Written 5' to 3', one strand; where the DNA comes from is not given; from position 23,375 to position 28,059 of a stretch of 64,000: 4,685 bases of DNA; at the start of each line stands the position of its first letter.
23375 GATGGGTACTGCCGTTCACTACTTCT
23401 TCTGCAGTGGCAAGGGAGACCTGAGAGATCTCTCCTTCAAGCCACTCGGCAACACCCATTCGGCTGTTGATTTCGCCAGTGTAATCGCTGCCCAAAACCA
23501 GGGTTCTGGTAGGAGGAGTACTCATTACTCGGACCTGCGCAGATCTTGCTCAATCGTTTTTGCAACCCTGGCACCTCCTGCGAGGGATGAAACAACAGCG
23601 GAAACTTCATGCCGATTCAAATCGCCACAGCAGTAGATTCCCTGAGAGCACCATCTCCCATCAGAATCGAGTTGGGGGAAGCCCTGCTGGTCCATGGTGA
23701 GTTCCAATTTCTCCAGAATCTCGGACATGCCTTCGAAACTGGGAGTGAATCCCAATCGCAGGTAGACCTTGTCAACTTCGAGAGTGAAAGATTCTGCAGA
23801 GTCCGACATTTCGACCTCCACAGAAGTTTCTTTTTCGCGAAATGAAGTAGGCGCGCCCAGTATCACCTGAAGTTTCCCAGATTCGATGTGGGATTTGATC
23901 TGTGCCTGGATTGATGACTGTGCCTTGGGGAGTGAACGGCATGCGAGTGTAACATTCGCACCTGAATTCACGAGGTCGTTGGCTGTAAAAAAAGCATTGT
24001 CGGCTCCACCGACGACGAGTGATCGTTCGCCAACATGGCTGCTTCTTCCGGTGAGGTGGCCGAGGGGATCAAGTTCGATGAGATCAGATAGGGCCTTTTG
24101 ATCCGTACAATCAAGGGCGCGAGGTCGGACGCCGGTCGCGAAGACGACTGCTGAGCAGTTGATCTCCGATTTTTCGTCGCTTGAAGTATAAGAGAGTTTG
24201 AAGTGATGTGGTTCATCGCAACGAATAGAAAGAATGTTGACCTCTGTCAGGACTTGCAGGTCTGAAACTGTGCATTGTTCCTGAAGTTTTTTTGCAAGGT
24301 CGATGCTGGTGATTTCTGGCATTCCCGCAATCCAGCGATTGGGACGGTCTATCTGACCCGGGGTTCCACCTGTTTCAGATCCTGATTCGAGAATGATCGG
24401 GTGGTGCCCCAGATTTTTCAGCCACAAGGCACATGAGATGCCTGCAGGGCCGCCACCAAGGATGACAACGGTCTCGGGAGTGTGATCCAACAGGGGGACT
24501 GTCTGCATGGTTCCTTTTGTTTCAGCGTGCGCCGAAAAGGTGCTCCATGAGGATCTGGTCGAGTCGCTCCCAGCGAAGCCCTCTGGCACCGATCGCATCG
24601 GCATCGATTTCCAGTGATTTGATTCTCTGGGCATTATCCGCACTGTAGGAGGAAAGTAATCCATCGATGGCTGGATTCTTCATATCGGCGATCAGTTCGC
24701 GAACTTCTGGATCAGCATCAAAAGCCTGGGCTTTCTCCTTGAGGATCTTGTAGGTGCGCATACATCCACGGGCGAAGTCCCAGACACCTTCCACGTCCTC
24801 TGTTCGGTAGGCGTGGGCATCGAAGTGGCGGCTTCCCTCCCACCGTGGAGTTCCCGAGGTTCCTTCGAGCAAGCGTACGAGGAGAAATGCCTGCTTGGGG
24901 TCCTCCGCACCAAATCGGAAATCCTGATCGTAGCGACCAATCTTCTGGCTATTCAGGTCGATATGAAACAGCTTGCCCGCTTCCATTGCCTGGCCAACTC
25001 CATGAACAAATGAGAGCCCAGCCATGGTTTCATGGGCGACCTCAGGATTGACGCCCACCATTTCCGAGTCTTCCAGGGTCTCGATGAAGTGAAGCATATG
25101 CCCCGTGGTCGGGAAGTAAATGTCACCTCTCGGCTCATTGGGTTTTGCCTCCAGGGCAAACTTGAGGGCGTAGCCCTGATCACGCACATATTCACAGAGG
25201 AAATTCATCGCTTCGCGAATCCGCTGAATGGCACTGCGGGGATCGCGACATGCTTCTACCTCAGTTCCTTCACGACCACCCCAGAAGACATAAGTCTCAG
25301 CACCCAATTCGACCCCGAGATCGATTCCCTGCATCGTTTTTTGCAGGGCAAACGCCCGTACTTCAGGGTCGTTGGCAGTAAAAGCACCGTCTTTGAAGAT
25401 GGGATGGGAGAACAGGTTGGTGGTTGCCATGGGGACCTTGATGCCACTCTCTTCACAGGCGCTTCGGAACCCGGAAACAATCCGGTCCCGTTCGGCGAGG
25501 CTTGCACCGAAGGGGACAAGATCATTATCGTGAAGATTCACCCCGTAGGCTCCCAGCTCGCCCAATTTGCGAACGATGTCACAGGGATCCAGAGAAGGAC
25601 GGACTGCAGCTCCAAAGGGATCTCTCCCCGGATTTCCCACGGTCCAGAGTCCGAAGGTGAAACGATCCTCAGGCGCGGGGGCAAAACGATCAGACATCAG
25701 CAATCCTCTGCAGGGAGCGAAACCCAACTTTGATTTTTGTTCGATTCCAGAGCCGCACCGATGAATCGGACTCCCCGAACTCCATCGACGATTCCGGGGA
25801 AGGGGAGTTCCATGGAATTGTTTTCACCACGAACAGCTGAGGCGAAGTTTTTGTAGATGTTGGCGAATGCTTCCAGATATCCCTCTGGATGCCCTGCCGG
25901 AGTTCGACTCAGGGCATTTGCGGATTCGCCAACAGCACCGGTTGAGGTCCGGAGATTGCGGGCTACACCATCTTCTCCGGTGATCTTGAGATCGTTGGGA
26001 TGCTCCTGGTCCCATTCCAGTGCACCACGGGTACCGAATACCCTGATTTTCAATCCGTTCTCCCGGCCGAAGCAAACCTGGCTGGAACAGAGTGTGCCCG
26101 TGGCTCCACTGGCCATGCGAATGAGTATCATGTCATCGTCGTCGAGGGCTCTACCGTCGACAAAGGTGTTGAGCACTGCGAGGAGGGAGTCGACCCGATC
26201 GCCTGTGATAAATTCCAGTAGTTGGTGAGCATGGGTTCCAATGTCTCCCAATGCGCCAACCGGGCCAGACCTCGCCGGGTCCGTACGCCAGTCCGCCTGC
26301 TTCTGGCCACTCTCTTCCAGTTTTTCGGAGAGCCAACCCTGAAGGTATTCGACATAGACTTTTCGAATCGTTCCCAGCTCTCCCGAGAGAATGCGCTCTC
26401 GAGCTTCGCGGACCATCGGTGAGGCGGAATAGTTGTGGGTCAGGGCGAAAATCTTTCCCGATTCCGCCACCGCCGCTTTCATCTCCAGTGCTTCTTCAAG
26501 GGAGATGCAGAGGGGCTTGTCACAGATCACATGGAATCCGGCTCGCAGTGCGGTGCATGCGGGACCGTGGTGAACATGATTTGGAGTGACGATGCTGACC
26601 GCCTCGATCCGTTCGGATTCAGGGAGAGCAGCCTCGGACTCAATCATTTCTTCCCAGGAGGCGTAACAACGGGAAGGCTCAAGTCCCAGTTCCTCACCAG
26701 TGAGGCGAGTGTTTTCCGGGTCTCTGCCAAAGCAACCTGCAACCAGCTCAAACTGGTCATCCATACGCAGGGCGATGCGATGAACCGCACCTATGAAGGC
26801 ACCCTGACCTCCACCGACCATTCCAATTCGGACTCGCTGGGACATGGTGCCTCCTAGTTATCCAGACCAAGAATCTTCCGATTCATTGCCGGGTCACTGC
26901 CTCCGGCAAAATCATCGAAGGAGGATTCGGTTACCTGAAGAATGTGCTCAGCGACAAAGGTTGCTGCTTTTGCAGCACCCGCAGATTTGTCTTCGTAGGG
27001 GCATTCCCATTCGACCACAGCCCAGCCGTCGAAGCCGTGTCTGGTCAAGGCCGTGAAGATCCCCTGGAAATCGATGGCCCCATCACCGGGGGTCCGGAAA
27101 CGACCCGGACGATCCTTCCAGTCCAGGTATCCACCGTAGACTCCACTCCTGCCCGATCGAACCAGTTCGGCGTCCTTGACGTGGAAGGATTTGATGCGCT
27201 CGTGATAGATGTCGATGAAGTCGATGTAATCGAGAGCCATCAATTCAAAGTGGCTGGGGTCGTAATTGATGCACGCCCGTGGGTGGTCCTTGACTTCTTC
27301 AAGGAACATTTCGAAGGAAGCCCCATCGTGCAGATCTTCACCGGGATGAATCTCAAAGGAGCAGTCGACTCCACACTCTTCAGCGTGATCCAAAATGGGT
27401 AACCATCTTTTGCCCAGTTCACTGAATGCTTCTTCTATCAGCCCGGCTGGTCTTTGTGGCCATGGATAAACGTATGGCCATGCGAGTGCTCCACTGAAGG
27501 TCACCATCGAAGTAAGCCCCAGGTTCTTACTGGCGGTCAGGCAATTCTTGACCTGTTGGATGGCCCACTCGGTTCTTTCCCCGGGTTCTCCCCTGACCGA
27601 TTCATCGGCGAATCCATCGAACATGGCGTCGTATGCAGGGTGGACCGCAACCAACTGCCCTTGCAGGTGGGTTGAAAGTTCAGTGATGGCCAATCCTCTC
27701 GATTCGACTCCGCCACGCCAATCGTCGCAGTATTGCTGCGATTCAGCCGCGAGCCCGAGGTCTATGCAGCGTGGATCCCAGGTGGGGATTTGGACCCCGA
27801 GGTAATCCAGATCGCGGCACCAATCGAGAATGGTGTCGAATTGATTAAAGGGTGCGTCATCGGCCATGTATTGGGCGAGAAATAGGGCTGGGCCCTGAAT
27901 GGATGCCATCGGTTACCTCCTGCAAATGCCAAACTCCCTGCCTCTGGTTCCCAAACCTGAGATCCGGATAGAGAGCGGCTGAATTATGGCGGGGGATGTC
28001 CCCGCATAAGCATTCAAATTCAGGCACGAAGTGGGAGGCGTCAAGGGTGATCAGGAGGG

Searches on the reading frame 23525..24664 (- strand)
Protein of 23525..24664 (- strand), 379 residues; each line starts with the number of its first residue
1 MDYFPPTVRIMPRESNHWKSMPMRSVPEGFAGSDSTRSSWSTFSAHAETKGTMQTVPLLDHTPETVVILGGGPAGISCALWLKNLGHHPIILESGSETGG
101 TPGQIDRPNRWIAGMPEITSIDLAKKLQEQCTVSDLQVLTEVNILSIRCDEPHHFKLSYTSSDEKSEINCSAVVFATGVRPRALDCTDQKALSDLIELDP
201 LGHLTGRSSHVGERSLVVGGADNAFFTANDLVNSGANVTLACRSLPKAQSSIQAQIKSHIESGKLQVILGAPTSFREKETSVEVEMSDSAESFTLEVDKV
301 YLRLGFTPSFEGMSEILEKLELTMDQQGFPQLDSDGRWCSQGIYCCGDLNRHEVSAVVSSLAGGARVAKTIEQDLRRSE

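Call 77: search_protein_families(library=pfam, proteins=[window:23525-24664:-], max_evalue=0.00001)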
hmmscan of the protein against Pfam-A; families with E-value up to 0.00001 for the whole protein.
window:23525-24664:- (379 aa): 3 families
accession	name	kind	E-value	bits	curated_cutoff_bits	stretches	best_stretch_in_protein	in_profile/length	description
PF07992.20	Pyr_redox_2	-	6.8e-28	98.4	26.1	1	65-355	2-282/291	Pyridine nucleotide-disulphide oxidoreductase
PF13738.12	Pyr_redox_3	-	1.8e-17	64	30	1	118-347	78-305/305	Pyridine nucleotide-disulphide oxidoreductase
PF03486.20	HI0933_like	-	8.7e-07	29.1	50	0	65-99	2-36/244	HI0933-like protein Rossmann domain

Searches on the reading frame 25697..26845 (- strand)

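Call 77: search_protein_families(library=pfam, proteins=[window:25697-26845:-], max_evalue=0.00001)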
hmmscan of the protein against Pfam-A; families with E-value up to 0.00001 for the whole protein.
window:25697-26845:- (382 aa): 3 families
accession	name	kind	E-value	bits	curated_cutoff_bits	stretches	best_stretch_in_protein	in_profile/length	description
PF22725.1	GFO_IDH_MocA_C3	-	3.1e-26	92.3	27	1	145-277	1-124/124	GFO/IDH/MocA C-terminal domain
PF01408.29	GFO_IDH_MocA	-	1.6e-20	74.4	24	1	5-136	1-119/120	Oxidoreductase family, NAD-binding Rossmann fold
PF02894.22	GFO_IDH_MocA_C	-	1.8e-15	57.8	22.9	1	149-377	1-218/218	Oxidoreductase family, C-terminal alpha/beta domain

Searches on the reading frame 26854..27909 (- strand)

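Call 77: search_protein_families(library=pfam, proteins=[window:26854-27909:-], max_evalue=0.00001)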
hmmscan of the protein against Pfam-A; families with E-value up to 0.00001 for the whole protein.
window:26854-27909:- (351 aa): 1 family
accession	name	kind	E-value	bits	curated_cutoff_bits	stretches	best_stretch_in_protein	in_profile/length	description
PF01261.30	AP_endonuc_2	-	1.3e-33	117.2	31.1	1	28-318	1-245/249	Xylose isomerase-like TIM barrel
